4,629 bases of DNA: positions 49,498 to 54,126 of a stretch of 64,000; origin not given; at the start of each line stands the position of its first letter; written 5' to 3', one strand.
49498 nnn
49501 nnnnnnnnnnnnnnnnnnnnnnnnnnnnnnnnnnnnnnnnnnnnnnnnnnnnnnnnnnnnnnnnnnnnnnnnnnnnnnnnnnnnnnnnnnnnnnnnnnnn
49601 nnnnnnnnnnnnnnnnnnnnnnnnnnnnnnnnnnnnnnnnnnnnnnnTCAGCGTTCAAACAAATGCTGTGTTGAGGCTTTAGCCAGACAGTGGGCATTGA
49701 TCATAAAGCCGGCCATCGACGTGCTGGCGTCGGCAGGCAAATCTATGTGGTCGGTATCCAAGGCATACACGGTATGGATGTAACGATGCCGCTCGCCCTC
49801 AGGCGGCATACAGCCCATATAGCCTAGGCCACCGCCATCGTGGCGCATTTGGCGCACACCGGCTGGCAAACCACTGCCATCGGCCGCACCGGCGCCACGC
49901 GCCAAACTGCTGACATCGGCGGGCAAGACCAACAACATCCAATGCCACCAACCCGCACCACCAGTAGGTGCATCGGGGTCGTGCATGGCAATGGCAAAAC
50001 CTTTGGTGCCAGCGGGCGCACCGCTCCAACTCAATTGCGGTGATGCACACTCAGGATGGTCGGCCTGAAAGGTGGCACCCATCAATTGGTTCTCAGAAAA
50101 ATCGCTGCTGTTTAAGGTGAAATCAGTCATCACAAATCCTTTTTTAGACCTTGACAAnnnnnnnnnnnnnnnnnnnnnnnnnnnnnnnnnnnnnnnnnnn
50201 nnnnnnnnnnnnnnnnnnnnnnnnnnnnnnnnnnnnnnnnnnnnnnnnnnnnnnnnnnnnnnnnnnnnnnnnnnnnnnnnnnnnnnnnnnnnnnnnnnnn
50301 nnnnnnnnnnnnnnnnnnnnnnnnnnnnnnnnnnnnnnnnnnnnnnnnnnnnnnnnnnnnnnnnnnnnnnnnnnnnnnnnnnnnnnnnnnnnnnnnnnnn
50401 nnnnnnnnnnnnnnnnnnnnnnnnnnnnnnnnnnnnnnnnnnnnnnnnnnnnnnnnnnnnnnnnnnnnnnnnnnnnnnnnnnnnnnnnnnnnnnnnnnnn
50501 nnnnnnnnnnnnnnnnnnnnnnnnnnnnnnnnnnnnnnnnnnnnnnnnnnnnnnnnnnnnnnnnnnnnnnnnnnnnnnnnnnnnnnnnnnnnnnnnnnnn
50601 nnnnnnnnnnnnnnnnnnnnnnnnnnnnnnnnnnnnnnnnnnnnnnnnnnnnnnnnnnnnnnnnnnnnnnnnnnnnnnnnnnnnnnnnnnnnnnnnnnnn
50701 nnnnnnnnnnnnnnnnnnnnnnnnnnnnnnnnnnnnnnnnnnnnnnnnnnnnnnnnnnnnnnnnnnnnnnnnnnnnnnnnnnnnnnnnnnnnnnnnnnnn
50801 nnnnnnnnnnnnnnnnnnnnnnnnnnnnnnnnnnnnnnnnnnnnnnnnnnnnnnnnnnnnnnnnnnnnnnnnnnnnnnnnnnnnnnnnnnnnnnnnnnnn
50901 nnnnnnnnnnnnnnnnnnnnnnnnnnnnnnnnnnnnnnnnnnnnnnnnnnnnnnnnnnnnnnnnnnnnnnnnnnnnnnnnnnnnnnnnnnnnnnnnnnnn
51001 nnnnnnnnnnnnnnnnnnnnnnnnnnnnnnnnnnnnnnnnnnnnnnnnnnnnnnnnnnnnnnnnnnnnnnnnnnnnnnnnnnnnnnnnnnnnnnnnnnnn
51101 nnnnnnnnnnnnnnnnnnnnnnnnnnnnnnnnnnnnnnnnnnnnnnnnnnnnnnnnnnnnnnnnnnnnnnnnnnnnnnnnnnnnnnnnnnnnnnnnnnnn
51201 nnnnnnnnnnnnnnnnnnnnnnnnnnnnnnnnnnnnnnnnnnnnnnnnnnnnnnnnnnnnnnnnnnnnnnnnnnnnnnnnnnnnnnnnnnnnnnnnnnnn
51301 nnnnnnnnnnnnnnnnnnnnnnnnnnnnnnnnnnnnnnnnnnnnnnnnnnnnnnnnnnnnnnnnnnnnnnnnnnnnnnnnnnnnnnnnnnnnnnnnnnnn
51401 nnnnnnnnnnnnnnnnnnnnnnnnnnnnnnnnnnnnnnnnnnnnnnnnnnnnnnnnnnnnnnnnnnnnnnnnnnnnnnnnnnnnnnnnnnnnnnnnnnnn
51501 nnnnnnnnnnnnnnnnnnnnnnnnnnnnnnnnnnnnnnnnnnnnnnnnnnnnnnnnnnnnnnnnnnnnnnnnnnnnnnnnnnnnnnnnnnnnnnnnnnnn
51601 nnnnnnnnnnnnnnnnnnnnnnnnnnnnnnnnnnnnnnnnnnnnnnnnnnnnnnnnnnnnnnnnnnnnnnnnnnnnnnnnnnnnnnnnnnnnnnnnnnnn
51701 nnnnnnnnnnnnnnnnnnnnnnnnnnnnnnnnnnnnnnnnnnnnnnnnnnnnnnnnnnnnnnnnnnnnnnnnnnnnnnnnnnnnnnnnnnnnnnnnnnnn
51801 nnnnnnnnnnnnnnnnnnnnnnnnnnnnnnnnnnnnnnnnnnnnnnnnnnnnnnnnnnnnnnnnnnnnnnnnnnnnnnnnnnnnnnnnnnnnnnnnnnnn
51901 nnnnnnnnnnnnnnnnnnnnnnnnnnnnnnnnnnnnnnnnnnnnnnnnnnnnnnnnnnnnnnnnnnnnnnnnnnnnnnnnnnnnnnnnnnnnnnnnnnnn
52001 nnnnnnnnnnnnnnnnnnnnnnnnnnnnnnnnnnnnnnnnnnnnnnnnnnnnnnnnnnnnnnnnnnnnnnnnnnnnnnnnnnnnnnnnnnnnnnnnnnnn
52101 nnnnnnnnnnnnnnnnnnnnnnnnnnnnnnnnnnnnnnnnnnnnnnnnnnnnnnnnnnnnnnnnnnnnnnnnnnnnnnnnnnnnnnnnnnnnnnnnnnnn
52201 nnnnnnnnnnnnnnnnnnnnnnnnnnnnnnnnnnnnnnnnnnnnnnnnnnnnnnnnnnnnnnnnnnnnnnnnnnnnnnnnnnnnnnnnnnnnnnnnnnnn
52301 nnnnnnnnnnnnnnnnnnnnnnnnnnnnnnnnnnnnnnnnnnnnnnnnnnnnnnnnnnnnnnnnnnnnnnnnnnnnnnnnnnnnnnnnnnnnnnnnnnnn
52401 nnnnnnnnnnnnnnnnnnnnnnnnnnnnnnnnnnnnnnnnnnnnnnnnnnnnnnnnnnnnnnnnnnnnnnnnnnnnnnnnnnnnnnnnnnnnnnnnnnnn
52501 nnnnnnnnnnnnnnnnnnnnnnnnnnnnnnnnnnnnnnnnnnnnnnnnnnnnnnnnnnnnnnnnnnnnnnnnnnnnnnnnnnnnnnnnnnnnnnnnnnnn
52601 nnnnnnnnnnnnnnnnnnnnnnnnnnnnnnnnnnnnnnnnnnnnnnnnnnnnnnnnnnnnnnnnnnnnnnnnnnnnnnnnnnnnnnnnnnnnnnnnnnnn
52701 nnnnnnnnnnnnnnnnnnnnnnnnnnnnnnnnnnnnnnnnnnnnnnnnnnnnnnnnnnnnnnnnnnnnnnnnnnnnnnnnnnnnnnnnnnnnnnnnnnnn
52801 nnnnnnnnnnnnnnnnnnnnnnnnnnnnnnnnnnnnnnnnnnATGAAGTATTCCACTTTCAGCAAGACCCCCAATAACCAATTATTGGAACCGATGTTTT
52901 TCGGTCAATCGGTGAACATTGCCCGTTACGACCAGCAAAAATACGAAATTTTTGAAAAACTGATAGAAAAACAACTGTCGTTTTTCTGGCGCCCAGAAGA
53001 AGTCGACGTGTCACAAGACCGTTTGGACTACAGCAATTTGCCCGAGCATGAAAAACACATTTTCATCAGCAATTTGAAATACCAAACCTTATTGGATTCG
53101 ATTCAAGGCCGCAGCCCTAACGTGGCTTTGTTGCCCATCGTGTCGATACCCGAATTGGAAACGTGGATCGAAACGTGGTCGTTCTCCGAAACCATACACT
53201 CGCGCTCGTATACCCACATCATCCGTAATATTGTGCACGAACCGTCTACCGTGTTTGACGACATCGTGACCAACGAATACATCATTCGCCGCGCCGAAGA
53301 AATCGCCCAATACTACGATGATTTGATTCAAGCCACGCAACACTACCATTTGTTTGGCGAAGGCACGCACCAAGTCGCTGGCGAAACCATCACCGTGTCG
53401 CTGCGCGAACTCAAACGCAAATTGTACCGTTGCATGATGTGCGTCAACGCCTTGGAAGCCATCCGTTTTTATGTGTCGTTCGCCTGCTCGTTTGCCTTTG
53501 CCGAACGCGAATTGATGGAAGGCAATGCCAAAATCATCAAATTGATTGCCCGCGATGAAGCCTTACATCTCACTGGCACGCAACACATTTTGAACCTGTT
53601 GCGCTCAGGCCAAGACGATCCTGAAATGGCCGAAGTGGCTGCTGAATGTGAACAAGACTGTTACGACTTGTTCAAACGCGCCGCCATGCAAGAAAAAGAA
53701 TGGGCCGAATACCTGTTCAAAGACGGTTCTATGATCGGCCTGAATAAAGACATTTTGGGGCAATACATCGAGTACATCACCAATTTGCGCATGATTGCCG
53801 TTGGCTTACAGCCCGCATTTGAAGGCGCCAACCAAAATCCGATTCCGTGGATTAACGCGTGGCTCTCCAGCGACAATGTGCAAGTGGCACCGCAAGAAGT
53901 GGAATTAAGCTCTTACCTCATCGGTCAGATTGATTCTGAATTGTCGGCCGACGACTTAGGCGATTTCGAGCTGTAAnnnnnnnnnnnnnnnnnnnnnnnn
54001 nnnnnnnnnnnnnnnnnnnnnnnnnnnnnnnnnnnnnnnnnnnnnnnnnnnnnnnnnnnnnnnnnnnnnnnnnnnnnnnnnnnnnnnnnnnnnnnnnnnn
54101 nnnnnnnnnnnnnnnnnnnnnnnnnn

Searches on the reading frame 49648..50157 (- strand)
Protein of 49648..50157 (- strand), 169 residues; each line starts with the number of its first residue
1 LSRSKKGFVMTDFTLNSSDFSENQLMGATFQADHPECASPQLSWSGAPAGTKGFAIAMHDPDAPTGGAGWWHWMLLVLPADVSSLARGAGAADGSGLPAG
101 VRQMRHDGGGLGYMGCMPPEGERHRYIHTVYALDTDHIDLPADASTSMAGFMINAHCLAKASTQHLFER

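Call 91: search_protein_families(library=pfam, proteins=[window:49648-50157:-], max_evalue=0.01)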
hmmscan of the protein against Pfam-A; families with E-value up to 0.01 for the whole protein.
window:49648-50157:- (169 aa): 1 family
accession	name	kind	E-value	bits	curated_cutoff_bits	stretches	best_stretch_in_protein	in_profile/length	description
PF01161.25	PBP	-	1.8e-33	116.2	24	1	34-164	10-132/135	Phosphatidylethanolamine-binding protein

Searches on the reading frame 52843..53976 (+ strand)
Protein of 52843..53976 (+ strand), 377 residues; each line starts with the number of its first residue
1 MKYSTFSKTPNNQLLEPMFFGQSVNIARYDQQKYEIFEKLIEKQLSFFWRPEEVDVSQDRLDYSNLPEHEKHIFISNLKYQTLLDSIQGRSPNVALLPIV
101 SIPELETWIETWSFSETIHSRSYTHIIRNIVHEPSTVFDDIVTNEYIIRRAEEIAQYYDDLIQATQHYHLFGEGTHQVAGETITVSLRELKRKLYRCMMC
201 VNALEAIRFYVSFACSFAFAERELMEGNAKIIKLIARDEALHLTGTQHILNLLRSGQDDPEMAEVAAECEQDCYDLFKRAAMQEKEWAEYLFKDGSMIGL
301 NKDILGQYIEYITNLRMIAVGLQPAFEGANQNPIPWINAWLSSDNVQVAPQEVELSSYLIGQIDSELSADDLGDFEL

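Call 50: find_related_loci(query=window:52843-53976:+, collection=genome_contigs, flank=5000)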
Query window:52843-53976:+ (377 aa) in genome_contigs; peptide patterns used: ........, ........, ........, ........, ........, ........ (x = any residue, [..] = any of these).
599 stretches matched a pattern (row limit reached: there are more); 578 encode a relative of the query (tblastn E <= 1e-3); the best 80 are kept; 80 distinct loci.
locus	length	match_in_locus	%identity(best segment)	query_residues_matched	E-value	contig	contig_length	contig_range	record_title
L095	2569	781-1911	86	1-377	0e+0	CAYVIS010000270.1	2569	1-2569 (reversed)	MAG TPA_asm: uncultured Neisseria sp. isolate binchicken_co35_246 genome assembly, contig: NODE_49736_length_2569_cov_18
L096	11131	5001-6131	85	1-377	0e+0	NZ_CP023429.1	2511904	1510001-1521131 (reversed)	Neisseria weixii strain 10022 chromosome, complete genome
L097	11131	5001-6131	89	1-377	0e+0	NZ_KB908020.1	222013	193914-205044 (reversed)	Vitreoscilla stercoraria DSM 513 H150DRAFT_scaffold00003.3, whole genome shotgun sequence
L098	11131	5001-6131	85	1-377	0e+0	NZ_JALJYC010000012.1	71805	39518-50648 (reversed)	Neisseria perflava strain 327A Ga0456413_12, whole genome shotgun sequence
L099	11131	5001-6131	85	1-377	0e+0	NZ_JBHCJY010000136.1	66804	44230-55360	MAG: Neisseria sp. isolate Z2-81_MAG_16 Z2-81__113465, whole genome shotgun sequence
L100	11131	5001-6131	85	1-377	0e+0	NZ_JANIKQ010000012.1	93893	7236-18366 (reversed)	Neisseria dentiae strain 1292RC1 21462_28_12, whole genome shotgun sequence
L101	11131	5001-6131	85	1-377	0e+0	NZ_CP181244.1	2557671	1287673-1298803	Neisseria sp. CCUG12390 chromosome, complete genome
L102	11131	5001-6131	85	1-377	0e+0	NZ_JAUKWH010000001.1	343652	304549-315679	Neisseria sp. MVDL19-042950 assembly_contig_1, whole genome shotgun sequence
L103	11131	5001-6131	84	1-377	0e+0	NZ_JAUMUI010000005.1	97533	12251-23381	MAG: Neisseria sp. isolate S11M_Sa_24 NODE_54_length_97533_cov_16.293123, whole genome shotgun sequence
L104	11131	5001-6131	85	1-377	0e+0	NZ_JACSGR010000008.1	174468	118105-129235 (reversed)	Eikenella glucosivorans strain S3360 NODE_8_length_174468_cov_173.569295, whole genome shotgun sequence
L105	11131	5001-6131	84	1-377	0e+0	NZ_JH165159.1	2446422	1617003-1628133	Neisseria wadsworthii 9715 SCAFFOLD1, whole genome shotgun sequence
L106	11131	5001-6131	84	1-377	0e+0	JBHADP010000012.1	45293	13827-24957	MAG: Neisseria sp. isolate Meta-D_MAG_60 Meta-D__11379, whole genome shotgun sequence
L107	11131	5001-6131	84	1-377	0e+0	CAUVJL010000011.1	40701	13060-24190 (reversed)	MAG TPA_asm: uncultured Neisseria sp. isolate SRR13061535_bin.18_MetaWRAP_v1.3_MAG genome assembly, contig: ERZ21659679.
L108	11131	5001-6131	84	1-377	0e+0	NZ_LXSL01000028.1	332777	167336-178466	Eikenella longinqua strain NML02-A-017 Eiksp_contig000028, whole genome shotgun sequence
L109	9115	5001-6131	84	1-377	0e+0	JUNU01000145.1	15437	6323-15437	Neisseria lactamica strain 919_NLAC 481_15437_256885, whole genome shotgun sequence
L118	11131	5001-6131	84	1-377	0e+0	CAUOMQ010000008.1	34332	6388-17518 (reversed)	MAG TPA_asm: uncultured Neisseria sp. isolate SRR11085298_bin.13_MetaWRAP_v1.3_MAG genome assembly, contig: ERZ14207233.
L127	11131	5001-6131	84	1-377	0e+0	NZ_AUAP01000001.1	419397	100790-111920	Conchiformibius kuhniae DSM 17694 G392DRAFT_scaffold00001.1_C, whole genome shotgun sequence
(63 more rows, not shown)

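Call 54: search_protein_families(library=padloc, proteins=[L097:6458-7072:+], max_evalue=0.1)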
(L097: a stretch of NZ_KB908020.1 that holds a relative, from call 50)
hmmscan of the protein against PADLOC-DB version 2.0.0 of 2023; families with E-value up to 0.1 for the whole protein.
L097:6458-7072:+ (204 aa): 0 families

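Call 55: search_protein_families(library=pfam, proteins=[L097:6458-7072:+], max_evalue=0.1)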
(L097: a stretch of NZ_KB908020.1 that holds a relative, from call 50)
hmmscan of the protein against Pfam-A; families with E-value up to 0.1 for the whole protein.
L097:6458-7072:+ (204 aa): 0 families

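Call 74: search_protein_families(library=padloc, proteins=[L127:6445-8535:+, L127:8532-9503:+, L118:6632-7057:+, L118:7310-7756:-, L118:8104-8580:-, L118:9024-10859:-], max_evalue=0.001)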
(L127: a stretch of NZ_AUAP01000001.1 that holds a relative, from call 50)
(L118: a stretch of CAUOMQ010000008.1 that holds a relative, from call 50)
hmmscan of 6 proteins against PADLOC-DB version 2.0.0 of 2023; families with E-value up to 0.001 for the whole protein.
L127:6445-8535:+ (696 aa): 33 families (the best 25 are shown)
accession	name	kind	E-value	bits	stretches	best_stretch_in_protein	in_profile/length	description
PDLC03928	PsyrT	-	2e-273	906.8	1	8-692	5-686/689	-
PDLC02864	DpdF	-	2.1e-86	289.1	1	14-408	13-389/610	DpdF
PDLC02870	DpdF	-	7.6e-74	247.1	1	25-407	13-388/534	DpdF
PDLC02861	DpdF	-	4.2e-73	244.6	1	13-363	18-358/611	DpdF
PDLC02865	DpdF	-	1.2e-48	163.6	1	14-369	750-1101/1499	DpdF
PDLC02859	DpdF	-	6.9e-38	128.4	1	24-340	99-417/545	DpdF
PDLC02855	DpdF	-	2.4e-34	116.7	1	28-338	142-469/825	DpdF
PDLC02868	DpdF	-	4.8e-33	112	2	24-204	337-517/1078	DpdF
PDLC02872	DpdF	-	6.2e-32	109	1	27-356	159-513/859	DpdF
PDLC01089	C3a193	-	4e-31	106.2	1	40-340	266-584/983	poss. alt. Cas3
PDLC02867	DpdF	-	1e-26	91.5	1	28-343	139-473/855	DpdF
PDLC02857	DpdF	-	2.1e-25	86.9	1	28-355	181-545/911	DpdF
PDLC02860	DpdF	-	9.1e-22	75.4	1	147-339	11-210/547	DpdF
PDLC02863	DpdF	-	1.9e-20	71.2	1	206-381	12-187/488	DpdF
PDLC02862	DpdF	-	1.5e-18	64.1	1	29-338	121-453/811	DpdF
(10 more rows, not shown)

L127:8532-9503:+ (323 aa): 3 families
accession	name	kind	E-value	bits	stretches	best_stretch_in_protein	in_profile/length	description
PDLC03927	PsyrA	-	1.6e-114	381.1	1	2-299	1-296/398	-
PDLC03961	ShosA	-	2e-21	74.6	1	86-261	71-245/303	-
PDLC02997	ShosA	-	0.00022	18.6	1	94-257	95-257/327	-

L118:6632-7057:+ (141 aa): 0 families

L118:7310-7756:- (148 aa): 0 families

L118:8104-8580:- (158 aa): 0 families

L118:9024-10859:- (611 aa): 0 families

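Call 75: search_protein_families(library=pfam, proteins=[L127:6445-8535:+, L127:8532-9503:+, L118:6632-7057:+, L118:7310-7756:-, L118:8104-8580:-, L118:9024-10859:-], max_evalue=0.001)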
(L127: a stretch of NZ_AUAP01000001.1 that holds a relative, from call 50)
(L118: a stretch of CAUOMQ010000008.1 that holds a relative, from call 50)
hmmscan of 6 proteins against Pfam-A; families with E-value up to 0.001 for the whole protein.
L127:6445-8535:+ (696 aa): 4 families
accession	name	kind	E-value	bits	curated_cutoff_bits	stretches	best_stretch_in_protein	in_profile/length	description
PF00270.35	DEAD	-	6.5e-25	88.2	26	1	28-198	2-165/167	DEAD/DEAH box helicase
PF00271.37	Helicase_C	-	3.8e-15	56.5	23.5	1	235-338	4-109/110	Helicase conserved C-terminal domain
PF04851.21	ResIII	-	2.3e-12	47.6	22.5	1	25-192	3-162/164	Type III restriction enzyme, res subunit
PF13604.12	AAA_30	-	4.3e-05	23.8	27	1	27-161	3-103/191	AAA domain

L127:8532-9503:+ (323 aa): 2 families
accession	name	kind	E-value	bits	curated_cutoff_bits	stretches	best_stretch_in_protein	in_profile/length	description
PF02481.21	DNA_processg_A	-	4e-35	121.4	29.6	1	91-295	4-209/212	DNA recombination-mediator protein A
PF18306.6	LDcluster4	-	2.5e-08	34.1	26.3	1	136-198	5-68/151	SLOG cluster4 family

L118:6632-7057:+ (141 aa): 0 families

L118:7310-7756:- (148 aa): 0 families

L118:8104-8580:- (158 aa): 0 families

L118:9024-10859:- (611 aa): 7 families
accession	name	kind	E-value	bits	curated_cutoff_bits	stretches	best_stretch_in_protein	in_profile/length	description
PF08459.17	UvrC_RNaseH_dom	-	2.5e-52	177.4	22.3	1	387-544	5-159/159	UvrC RNAse H endonuclease domain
PF22920.2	UvrC_RNaseH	-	1.6e-26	92.9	24.3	1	254-368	1-116/116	UvrC Ribonuclease H-like domain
PF01541.30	GIY-YIG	-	3.9e-11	43.5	22.6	1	19-93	3-78/78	GIY-YIG catalytic domain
PF02151.25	UVR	-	1e-10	41.5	21.5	1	203-235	1-33/36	UvrB/uvrC motif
PF14520.12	HHH_5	-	4.9e-09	37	27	1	559-610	3-55/57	Helix-hairpin-helix domain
PF00633.29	HHH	-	2.1e-08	34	24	1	581-609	2-30/30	Helix-hairpin-helix motif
PF12826.13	HHH_2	-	1.9e-06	28.4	27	1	563-610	8-55/64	Helix-hairpin-helix motif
